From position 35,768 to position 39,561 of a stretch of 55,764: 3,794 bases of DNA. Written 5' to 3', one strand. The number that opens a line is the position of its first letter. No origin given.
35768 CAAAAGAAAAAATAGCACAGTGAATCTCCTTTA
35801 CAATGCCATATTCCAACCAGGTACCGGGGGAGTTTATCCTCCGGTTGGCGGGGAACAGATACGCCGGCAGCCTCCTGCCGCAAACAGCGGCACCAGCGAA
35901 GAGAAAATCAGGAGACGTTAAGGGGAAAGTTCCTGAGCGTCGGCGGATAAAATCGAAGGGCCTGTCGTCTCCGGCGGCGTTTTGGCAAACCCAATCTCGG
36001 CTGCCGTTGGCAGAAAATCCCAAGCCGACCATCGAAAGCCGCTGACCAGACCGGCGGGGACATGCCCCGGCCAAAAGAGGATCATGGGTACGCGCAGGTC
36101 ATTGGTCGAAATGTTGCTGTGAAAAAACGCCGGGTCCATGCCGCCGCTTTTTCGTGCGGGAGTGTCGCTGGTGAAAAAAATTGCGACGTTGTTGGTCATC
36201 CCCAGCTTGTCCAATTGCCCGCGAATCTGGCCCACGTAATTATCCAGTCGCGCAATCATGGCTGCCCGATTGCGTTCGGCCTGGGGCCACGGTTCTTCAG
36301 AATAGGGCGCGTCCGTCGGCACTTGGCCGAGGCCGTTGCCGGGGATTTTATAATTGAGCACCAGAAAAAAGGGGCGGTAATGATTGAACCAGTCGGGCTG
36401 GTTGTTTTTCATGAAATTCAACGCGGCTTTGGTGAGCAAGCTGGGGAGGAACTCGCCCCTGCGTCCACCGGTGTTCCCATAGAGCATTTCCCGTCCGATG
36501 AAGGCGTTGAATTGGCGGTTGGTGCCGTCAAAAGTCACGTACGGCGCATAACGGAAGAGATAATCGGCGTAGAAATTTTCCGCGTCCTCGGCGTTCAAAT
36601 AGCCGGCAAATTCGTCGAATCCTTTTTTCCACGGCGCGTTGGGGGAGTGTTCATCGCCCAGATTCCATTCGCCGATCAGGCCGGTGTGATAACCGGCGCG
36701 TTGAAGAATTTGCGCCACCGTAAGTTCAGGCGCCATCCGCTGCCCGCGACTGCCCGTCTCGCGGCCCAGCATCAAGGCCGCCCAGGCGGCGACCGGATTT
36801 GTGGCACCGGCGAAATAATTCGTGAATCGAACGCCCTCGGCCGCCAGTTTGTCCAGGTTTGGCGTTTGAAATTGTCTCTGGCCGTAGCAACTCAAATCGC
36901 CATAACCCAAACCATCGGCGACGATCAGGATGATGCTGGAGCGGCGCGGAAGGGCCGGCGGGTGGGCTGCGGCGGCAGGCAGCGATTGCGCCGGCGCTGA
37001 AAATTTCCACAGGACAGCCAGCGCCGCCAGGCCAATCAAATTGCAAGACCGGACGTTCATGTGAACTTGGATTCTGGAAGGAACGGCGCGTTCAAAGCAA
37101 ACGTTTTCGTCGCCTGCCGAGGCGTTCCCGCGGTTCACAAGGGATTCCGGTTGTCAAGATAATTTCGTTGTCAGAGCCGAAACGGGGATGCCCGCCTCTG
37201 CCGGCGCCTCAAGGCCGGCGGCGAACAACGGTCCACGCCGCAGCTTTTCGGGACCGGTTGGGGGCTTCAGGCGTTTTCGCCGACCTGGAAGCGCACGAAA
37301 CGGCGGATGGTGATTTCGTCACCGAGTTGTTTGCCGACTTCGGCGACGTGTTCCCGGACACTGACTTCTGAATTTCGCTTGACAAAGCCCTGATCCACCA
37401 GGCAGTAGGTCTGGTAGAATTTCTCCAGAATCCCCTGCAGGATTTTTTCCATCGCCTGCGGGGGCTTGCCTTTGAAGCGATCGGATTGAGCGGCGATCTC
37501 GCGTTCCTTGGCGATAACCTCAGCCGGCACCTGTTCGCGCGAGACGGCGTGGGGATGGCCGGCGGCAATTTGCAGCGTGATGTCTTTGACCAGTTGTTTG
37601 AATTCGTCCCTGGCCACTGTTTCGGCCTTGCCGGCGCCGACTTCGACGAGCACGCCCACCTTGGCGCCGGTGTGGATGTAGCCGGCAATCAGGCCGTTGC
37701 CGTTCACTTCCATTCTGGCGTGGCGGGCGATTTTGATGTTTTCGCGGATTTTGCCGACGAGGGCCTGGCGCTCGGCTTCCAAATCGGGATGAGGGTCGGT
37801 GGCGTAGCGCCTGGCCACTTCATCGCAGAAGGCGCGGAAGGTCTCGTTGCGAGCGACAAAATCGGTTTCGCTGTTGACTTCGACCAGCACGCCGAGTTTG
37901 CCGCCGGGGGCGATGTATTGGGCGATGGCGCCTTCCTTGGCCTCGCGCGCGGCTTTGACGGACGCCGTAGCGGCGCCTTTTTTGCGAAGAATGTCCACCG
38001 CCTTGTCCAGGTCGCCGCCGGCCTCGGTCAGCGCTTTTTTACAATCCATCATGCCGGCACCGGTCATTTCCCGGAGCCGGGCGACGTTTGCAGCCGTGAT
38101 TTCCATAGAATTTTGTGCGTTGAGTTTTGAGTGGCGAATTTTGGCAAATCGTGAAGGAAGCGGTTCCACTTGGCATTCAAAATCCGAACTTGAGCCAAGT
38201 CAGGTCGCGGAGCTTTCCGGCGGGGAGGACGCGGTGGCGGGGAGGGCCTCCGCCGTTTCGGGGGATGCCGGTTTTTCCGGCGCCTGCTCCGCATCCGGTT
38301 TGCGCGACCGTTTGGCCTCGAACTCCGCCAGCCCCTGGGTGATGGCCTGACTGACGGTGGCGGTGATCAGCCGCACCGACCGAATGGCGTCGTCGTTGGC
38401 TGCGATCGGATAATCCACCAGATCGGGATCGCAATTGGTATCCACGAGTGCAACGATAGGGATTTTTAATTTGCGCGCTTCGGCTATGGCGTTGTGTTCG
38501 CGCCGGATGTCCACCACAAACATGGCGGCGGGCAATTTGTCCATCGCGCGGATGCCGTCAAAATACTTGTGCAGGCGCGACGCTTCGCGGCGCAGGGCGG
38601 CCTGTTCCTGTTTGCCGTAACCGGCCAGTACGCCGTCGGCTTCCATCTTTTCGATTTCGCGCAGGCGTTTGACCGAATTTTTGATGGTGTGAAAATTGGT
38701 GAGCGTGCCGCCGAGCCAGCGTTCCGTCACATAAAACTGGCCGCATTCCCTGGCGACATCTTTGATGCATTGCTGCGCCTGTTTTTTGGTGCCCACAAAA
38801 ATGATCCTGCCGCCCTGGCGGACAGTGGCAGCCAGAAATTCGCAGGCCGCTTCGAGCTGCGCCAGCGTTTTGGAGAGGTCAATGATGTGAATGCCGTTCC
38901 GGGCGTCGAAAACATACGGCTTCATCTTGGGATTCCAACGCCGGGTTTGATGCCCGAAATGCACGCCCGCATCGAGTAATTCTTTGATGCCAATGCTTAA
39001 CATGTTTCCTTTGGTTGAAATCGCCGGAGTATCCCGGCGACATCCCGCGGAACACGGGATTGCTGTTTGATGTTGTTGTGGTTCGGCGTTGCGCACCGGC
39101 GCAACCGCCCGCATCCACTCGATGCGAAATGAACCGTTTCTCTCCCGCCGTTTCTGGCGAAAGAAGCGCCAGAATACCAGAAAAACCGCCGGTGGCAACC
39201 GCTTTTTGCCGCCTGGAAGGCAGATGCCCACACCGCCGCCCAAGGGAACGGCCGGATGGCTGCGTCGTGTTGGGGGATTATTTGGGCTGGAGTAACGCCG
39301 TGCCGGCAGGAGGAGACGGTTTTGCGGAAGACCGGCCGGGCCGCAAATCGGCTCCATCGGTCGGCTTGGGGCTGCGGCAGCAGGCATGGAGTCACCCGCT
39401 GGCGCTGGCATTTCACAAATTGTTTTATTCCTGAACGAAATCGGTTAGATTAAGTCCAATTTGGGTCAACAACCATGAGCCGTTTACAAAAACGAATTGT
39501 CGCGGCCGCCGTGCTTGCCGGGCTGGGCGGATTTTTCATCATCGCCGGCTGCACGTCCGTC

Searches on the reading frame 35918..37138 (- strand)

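Call 8: search_protein_families(library=pfam, proteins=[window:35918-37138:-], max_evalue=0.001)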
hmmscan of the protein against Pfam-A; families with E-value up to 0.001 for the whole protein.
window:35918-37138:- (406 aa): 2 families
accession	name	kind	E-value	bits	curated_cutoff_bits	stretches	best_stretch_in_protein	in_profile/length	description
PF00884.28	Sulfatase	-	1.1e-30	107.4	25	1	69-380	3-296/301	Sulfatase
PF01663.27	Phosphodiest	-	5.9e-08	33.1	23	0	233-325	147-218/342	Type I phosphodiesterase / nucleotide pyrophosphatase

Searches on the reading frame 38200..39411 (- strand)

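Call 12: search_protein_families(library=pfam, proteins=[window:38200-39411:-], max_evalue=0.001)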
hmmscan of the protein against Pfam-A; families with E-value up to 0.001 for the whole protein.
window:38200-39411:- (403 aa): 1 family
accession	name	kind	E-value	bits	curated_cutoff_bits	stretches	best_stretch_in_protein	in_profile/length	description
PF00318.25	Ribosomal_S2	-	2e-95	318.5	26.1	1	145-360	1-216/216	Ribosomal protein S2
